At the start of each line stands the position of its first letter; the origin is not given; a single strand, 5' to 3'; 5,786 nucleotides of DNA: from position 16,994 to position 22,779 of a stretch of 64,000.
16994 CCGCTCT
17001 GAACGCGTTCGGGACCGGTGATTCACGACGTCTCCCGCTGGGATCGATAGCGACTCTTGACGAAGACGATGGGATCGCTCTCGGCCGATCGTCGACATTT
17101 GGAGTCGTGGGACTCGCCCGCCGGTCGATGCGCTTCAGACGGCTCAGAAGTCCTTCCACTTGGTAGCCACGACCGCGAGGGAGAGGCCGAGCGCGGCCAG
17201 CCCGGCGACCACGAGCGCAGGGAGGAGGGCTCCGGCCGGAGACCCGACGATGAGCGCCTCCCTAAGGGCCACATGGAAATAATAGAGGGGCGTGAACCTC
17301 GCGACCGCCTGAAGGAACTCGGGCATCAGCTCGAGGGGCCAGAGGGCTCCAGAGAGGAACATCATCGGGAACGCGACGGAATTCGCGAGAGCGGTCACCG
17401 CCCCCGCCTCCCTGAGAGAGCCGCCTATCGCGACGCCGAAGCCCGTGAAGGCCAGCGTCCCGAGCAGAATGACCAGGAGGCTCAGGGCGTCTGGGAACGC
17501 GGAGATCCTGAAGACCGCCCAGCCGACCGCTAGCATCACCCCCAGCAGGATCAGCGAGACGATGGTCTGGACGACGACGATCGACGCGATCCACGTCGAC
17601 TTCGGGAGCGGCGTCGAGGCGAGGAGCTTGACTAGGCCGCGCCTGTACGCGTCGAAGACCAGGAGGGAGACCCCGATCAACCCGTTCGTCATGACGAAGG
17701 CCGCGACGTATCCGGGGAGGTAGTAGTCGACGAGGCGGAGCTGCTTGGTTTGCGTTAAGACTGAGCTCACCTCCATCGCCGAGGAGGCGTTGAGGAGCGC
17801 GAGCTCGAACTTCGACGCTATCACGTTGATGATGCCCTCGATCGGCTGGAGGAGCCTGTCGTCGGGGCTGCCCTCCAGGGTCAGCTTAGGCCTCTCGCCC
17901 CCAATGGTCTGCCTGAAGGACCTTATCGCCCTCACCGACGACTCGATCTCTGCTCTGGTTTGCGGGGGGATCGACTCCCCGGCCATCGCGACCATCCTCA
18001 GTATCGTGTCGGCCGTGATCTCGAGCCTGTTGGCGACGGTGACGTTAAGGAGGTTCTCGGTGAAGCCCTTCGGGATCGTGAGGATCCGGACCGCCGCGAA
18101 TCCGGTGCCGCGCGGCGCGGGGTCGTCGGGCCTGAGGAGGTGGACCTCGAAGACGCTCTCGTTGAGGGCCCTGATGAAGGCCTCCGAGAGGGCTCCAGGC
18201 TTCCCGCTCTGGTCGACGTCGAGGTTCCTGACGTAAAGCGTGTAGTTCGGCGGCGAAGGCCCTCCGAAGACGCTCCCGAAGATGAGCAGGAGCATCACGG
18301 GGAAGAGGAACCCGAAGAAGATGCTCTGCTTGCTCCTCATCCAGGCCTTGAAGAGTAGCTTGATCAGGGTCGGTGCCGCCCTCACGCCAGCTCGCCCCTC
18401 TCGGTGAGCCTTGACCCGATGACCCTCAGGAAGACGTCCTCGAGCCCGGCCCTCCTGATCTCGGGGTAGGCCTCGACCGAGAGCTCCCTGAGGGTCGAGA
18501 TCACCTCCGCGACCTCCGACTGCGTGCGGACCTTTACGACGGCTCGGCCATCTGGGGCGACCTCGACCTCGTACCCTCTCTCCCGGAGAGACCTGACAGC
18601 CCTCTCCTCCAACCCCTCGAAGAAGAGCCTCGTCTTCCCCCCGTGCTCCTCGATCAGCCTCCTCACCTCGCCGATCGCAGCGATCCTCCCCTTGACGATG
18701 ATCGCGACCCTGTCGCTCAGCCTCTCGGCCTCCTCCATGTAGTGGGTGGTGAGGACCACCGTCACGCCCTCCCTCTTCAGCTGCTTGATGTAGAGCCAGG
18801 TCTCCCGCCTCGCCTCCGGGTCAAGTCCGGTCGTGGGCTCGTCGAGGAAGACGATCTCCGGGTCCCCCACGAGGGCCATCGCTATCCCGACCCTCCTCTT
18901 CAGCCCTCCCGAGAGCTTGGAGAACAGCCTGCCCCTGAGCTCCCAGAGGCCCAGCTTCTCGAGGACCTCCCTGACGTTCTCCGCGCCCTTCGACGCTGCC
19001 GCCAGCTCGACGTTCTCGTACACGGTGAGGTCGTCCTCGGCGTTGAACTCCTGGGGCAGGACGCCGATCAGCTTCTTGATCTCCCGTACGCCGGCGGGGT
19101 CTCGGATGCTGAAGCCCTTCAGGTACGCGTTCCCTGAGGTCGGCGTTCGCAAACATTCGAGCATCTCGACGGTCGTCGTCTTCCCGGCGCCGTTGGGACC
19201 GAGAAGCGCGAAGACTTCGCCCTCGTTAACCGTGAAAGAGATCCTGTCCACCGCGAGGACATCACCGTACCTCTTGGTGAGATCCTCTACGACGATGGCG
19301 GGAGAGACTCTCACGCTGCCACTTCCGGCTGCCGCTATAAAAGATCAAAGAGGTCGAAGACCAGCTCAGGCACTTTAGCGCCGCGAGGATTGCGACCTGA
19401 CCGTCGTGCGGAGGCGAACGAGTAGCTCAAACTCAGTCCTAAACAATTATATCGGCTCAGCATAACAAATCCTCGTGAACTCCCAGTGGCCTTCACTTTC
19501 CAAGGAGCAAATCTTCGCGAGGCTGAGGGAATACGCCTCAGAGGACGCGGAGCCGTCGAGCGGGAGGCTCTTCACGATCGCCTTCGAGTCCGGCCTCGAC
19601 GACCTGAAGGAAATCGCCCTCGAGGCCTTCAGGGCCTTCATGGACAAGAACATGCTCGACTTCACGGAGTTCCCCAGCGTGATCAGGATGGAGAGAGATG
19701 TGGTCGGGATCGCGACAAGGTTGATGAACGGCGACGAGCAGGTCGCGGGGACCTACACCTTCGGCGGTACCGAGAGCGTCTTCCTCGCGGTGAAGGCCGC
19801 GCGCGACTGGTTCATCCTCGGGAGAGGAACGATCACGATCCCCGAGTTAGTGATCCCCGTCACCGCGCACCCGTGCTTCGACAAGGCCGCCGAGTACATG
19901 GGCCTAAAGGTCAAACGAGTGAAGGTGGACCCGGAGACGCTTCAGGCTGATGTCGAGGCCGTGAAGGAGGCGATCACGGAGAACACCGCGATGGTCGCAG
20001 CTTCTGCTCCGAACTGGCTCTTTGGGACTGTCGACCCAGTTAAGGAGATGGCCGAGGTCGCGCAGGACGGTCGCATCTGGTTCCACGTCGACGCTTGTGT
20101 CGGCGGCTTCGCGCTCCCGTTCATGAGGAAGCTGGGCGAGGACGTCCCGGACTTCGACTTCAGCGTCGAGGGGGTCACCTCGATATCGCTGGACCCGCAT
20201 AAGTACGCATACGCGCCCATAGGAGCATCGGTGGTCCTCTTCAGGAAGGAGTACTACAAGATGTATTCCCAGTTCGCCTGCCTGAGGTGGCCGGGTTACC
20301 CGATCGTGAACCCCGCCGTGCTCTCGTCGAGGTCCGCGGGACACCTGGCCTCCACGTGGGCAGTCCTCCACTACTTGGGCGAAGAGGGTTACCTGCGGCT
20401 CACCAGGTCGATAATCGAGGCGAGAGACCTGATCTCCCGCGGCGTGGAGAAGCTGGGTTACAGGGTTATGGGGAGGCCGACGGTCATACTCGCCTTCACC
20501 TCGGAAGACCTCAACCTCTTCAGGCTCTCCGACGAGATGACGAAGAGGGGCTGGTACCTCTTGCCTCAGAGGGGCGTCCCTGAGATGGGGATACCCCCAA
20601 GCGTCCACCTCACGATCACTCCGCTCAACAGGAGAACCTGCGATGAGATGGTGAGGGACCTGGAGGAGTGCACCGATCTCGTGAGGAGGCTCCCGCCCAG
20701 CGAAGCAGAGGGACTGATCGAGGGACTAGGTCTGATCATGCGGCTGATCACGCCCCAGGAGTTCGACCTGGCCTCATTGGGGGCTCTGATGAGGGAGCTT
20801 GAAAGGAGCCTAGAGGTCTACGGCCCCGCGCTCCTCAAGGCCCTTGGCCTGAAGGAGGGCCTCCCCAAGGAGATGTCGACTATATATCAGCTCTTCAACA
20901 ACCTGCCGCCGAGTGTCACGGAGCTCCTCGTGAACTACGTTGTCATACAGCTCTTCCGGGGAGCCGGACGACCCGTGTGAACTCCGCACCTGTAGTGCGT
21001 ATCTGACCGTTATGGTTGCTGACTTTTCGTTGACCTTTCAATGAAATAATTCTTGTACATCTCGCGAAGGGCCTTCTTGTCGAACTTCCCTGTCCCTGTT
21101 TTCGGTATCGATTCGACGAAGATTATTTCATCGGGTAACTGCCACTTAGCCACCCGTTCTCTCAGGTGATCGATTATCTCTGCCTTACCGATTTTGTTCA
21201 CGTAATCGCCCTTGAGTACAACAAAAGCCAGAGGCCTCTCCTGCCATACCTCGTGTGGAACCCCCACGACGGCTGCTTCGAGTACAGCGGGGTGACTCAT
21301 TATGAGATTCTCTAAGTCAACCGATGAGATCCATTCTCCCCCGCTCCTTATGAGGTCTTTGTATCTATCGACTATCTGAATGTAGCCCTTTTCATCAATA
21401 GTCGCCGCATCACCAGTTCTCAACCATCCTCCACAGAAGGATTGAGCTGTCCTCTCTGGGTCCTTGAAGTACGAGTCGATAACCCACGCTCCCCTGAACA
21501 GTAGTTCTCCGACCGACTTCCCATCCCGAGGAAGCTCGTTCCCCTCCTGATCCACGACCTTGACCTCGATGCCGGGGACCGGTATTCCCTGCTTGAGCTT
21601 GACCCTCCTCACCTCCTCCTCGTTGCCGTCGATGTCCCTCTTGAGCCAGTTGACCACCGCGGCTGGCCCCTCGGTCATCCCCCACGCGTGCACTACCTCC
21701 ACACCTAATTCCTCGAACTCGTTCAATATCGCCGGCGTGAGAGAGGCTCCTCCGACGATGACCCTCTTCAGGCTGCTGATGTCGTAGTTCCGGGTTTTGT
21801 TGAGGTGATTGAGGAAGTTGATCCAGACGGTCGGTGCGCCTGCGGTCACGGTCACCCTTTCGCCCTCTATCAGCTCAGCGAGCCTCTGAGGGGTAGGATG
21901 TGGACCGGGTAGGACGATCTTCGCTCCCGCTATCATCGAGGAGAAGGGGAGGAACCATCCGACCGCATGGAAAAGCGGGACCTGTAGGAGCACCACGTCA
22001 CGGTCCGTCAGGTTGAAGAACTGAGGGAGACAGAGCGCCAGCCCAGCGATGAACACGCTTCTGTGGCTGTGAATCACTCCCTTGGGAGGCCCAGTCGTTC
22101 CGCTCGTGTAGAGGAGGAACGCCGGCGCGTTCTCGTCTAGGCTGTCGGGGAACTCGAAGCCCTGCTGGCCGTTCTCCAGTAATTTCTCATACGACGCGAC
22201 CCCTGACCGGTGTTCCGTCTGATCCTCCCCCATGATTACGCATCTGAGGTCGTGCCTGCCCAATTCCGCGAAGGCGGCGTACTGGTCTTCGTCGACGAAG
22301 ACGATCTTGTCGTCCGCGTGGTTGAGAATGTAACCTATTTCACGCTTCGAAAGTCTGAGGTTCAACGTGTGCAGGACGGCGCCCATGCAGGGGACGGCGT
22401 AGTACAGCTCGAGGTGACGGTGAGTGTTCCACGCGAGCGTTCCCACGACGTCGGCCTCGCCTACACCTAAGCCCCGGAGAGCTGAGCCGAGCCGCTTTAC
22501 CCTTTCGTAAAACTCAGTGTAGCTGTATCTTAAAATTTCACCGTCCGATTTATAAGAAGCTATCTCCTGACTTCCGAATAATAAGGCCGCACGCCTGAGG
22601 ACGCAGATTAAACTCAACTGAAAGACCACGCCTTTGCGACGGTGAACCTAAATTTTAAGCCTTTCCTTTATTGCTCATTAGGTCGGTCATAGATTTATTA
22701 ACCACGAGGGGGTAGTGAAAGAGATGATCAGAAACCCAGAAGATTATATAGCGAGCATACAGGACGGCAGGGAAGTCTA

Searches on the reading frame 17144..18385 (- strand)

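Call 27: search_protein_families(library=pfam, proteins=[window:17144-18385:-], max_evalue=0.001)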
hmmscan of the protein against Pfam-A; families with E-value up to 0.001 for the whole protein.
window:17144-18385:- (413 aa): 2 families
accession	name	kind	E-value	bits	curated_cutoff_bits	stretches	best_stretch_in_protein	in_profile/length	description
PF12698.13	ABC2_membrane_3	-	1.9e-25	90.1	31.6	1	19-404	1-345/347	ABC-2 family transporter protein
PF01061.29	ABC2_membrane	-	1.9e-23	83.5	26.9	1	217-378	51-210/211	ABC-2 type transporter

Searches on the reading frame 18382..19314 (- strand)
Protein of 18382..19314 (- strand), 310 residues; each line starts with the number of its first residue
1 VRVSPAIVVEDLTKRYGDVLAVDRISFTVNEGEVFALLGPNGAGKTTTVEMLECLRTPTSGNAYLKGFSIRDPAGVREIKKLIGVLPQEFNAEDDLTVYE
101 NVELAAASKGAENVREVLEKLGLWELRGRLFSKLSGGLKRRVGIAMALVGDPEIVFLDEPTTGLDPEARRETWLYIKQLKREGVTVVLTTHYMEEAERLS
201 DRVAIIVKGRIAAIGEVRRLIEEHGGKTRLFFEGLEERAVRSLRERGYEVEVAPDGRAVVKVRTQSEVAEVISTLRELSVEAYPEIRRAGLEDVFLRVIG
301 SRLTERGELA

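Call 27: search_protein_families(library=pfam, proteins=[window:18382-19314:-], max_evalue=0.001)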
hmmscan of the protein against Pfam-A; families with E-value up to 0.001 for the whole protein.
window:18382-19314:- (310 aa): 2 families
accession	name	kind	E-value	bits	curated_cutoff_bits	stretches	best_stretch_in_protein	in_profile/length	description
PF00005.33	ABC_tran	-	9.9e-32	110.8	25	1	23-162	2-137/137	ABC transporter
PF13304.12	AAA_21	-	1.2e-11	45.6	27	1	130-191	234-298/304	AAA domain, putative AbiEii toxin, Type IV TA system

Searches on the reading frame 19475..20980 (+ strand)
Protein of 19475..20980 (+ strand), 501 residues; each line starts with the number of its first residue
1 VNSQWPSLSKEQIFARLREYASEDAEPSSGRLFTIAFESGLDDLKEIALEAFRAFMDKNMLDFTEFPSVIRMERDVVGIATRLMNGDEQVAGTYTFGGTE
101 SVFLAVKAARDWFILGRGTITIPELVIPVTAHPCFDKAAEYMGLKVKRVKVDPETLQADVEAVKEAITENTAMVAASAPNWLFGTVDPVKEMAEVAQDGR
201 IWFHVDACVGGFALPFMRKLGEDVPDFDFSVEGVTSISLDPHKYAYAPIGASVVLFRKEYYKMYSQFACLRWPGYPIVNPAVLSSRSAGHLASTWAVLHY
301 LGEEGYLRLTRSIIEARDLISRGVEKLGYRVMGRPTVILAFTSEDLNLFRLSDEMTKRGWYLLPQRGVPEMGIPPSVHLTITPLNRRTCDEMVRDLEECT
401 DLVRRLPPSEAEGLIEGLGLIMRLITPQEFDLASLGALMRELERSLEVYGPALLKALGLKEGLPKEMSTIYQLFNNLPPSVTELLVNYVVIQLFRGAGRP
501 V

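Call 27: search_protein_families(library=pfam, proteins=[window:19475-20980:+], max_evalue=0.001)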
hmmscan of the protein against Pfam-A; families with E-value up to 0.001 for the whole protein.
window:19475-20980:+ (501 aa): 4 families
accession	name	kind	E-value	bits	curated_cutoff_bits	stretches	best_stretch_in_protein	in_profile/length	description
PF00282.25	Pyridoxal_deC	-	5.2e-24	85.1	27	1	43-326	51-355/375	Pyridoxal-dependent decarboxylase conserved domain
PF00266.25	Aminotran_5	-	3.3e-12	46.5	21.5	1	93-261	65-218/371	Aminotransferase class-V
PF01041.23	DegT_DnrJ_EryC1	-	1.7e-06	27.9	19.8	1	124-208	66-147/360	DegT/DnrJ/EryC1/StrS aminotransferase family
PF00155.27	Aminotran_1_2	-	0.00064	19.5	19.7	0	125-206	94-185/361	Aminotransferase class I and II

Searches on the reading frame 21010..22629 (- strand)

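Call 27: search_protein_families(library=pfam, proteins=[window:21010-22629:-], max_evalue=0.001)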
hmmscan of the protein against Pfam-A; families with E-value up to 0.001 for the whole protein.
window:21010-22629:- (539 aa): 2 families
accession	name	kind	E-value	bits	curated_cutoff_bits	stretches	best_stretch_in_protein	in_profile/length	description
PF00501.34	AMP-binding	-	1.2e-84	284.8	29.9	1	30-388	17-384/384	AMP-binding enzyme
PF13193.12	AMP-binding_C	-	1.8e-24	86.9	24.5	1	439-515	2-76/76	AMP-binding enzyme C-terminal domain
